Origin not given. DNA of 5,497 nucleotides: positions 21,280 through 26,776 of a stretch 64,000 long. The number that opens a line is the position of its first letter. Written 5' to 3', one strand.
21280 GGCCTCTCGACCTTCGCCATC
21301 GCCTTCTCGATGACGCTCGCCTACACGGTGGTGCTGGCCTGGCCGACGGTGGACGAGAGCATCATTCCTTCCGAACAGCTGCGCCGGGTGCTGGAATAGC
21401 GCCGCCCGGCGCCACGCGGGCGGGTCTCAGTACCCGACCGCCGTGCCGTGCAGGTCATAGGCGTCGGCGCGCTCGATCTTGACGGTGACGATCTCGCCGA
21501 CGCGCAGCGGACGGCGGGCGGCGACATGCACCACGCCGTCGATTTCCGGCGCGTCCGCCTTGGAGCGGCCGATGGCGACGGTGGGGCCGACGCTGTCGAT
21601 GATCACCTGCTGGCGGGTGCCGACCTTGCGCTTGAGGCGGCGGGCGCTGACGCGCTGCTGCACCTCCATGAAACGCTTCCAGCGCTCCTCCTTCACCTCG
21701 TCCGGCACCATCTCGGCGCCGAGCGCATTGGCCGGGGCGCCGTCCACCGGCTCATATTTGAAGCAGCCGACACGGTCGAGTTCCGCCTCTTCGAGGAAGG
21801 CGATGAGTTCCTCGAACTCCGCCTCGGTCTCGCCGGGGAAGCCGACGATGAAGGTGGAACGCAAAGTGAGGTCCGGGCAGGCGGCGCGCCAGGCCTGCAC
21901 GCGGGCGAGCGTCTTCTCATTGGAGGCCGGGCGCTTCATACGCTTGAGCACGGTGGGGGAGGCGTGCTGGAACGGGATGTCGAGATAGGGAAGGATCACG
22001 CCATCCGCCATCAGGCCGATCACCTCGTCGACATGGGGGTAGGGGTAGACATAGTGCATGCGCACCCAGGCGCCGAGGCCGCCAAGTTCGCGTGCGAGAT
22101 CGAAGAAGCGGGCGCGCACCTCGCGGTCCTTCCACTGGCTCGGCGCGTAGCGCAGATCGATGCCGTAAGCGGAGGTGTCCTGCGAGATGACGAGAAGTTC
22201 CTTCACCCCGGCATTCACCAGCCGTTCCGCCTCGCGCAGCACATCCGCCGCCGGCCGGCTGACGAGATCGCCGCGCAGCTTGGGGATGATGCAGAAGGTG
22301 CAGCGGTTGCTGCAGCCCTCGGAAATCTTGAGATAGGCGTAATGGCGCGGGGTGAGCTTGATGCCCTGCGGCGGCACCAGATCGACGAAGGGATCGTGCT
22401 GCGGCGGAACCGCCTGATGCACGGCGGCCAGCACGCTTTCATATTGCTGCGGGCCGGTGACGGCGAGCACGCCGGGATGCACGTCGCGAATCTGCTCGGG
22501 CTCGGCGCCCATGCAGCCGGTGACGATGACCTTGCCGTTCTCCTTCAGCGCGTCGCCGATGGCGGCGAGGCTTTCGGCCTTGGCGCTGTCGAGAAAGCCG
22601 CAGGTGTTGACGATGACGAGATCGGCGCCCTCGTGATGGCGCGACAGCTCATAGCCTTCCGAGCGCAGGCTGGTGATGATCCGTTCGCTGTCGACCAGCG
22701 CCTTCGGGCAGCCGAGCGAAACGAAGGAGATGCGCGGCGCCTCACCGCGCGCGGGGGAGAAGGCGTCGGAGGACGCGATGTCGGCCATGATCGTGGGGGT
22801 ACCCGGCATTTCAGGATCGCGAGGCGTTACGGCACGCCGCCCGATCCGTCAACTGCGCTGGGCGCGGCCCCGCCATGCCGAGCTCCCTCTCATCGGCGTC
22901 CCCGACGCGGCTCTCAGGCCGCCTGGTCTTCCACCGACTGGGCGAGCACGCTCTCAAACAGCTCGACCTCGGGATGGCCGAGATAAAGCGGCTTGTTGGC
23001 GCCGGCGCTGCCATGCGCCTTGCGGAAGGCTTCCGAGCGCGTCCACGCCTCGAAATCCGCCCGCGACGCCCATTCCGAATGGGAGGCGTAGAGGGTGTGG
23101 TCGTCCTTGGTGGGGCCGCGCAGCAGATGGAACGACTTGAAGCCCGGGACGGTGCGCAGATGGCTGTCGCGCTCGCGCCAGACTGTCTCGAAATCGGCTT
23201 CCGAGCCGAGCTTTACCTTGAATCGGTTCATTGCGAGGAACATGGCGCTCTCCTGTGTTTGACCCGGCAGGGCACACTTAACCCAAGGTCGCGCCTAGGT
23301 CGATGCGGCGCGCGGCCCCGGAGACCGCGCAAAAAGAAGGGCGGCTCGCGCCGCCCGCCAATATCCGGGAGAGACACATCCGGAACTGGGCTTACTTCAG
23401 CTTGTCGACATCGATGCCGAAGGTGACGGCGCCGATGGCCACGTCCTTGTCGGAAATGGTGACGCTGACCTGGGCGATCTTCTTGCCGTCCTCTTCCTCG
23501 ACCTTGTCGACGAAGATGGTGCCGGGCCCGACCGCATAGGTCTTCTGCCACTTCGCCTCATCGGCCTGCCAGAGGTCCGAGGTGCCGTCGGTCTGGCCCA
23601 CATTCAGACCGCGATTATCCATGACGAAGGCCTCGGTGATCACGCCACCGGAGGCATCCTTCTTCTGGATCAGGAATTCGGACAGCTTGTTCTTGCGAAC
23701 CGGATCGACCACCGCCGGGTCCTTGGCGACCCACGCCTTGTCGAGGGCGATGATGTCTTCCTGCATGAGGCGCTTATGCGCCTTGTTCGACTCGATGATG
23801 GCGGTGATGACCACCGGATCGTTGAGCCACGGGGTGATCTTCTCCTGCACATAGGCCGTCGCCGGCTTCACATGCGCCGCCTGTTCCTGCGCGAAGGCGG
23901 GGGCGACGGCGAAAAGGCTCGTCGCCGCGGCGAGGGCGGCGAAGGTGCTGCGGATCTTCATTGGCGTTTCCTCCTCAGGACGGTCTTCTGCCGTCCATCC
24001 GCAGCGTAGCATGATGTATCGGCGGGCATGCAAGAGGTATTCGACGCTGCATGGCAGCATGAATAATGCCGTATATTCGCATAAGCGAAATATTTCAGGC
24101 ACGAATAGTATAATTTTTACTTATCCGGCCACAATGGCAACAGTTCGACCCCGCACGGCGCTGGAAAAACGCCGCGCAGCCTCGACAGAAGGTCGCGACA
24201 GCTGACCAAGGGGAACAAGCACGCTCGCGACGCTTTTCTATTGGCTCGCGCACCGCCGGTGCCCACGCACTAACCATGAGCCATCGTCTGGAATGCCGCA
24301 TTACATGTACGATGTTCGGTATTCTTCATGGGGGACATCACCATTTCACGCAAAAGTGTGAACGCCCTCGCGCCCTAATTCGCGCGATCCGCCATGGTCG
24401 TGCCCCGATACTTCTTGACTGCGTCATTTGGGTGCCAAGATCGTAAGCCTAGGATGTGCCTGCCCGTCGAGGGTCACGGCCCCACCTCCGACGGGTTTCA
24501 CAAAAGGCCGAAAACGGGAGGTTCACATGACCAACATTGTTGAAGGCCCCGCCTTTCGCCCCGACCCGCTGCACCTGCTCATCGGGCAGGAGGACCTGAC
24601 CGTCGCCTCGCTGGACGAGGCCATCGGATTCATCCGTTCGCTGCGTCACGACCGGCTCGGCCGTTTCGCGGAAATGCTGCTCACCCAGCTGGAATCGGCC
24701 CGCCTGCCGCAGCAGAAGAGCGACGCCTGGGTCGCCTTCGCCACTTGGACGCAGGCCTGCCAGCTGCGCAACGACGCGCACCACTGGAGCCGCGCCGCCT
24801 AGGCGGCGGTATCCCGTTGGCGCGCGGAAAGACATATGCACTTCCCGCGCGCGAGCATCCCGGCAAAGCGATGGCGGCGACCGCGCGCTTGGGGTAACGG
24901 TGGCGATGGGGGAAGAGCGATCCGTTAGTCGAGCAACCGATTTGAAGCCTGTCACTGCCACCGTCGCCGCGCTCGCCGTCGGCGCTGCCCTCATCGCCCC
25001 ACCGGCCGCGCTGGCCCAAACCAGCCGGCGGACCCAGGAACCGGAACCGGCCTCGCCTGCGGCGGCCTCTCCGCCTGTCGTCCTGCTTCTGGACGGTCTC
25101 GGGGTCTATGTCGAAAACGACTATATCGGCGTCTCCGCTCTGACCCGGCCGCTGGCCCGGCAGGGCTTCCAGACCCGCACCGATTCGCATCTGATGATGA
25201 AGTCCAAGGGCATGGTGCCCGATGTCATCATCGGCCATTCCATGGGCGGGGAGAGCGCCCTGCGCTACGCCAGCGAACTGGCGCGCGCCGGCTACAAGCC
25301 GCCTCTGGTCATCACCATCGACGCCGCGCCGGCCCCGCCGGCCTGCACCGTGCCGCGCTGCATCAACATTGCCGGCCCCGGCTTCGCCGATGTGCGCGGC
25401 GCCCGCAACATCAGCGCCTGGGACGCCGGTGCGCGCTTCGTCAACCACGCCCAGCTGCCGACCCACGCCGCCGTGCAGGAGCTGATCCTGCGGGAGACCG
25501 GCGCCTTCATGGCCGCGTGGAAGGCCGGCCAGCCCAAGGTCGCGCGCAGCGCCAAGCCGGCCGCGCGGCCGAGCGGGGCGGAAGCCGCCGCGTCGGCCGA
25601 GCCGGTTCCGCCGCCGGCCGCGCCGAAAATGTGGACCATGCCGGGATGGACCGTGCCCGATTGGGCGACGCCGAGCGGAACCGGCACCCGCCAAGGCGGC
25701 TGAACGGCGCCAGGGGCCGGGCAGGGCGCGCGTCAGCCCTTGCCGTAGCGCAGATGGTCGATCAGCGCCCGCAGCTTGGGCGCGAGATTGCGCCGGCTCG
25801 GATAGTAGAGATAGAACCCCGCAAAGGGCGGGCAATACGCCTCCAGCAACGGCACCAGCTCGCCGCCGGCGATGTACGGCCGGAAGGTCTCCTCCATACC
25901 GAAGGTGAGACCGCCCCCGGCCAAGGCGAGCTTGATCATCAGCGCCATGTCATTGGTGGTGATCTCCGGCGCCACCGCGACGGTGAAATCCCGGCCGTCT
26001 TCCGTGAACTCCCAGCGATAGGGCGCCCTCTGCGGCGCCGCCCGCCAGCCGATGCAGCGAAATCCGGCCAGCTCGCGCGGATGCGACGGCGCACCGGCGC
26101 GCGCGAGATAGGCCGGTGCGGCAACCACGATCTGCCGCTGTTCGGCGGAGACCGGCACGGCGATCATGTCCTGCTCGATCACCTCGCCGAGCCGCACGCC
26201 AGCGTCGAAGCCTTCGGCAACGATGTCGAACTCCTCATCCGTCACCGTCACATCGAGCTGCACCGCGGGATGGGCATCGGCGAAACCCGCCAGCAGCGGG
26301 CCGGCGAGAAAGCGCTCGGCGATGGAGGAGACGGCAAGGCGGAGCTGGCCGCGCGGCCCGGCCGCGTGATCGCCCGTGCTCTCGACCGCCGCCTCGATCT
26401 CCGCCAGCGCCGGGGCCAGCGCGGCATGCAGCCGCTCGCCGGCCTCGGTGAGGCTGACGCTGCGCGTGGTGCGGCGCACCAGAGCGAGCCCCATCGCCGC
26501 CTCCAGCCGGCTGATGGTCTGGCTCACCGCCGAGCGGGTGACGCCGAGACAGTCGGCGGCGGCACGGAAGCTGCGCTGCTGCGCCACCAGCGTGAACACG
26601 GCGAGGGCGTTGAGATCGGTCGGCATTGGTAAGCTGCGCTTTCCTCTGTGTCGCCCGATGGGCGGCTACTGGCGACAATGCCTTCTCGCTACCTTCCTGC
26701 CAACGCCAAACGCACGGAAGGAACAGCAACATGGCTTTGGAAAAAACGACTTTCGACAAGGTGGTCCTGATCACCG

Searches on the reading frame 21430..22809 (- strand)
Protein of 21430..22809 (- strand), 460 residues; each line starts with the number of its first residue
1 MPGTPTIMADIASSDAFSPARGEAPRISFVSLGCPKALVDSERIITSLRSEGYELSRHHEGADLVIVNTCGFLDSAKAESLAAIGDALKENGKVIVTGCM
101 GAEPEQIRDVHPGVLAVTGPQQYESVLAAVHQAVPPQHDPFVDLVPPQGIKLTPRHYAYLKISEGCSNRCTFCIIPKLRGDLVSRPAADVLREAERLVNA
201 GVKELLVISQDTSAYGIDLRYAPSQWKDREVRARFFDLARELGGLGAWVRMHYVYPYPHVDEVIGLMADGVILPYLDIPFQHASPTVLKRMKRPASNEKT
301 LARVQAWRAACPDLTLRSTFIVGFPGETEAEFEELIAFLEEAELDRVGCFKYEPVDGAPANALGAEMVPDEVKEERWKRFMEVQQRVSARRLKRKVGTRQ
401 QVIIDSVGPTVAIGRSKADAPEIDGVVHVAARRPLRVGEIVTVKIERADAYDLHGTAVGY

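Call 11: search_protein_families(library=pfam, proteins=[window:21430-22809:-], max_evalue=0.001)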
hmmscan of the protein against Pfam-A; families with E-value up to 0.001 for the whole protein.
window:21430-22809:- (460 aa): 3 families
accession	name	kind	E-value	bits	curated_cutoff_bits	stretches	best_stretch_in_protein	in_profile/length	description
PF04055.27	Radical_SAM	-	6.1e-25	88.7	29.5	1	161-339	2-166/166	Radical SAM superfamily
PF00919.26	UPF0004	-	2.8e-19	69.4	27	1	27-115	2-94/98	Uncharacterized protein family UPF0004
PF18693.7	TRAM_2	-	1.8e-18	66.9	27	1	396-458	1-63/63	TRAM domain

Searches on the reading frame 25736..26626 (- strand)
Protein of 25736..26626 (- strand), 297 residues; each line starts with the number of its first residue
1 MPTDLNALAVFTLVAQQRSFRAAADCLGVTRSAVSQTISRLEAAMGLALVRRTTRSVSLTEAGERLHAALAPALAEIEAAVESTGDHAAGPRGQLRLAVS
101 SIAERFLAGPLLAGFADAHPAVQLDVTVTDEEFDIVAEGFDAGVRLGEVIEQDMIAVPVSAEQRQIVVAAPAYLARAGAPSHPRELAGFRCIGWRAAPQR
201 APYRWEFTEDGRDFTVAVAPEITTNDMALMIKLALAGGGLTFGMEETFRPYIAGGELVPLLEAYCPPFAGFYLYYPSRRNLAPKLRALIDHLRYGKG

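Call 11: search_protein_families(library=pfam, proteins=[window:25736-26626:-], max_evalue=0.001)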
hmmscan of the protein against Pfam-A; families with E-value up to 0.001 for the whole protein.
window:25736-26626:- (297 aa): 4 families
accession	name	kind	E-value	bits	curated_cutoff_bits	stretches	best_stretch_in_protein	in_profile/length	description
PF03466.25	LysR_substrate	-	3.7e-36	124.9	28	1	89-293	2-205/209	LysR substrate binding domain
PF00126.33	HTH_1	-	5.1e-19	68.4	26.6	1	5-64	1-60/60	Bacterial regulatory helix-turn-helix protein, lysR family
PF13384.12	HTH_23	-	7.9e-05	22.8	24.6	1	8-48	8-47/50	Homeodomain-like domain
PF12802.13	MarR_2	-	0.00088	19.8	27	0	15-44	16-47/61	MarR family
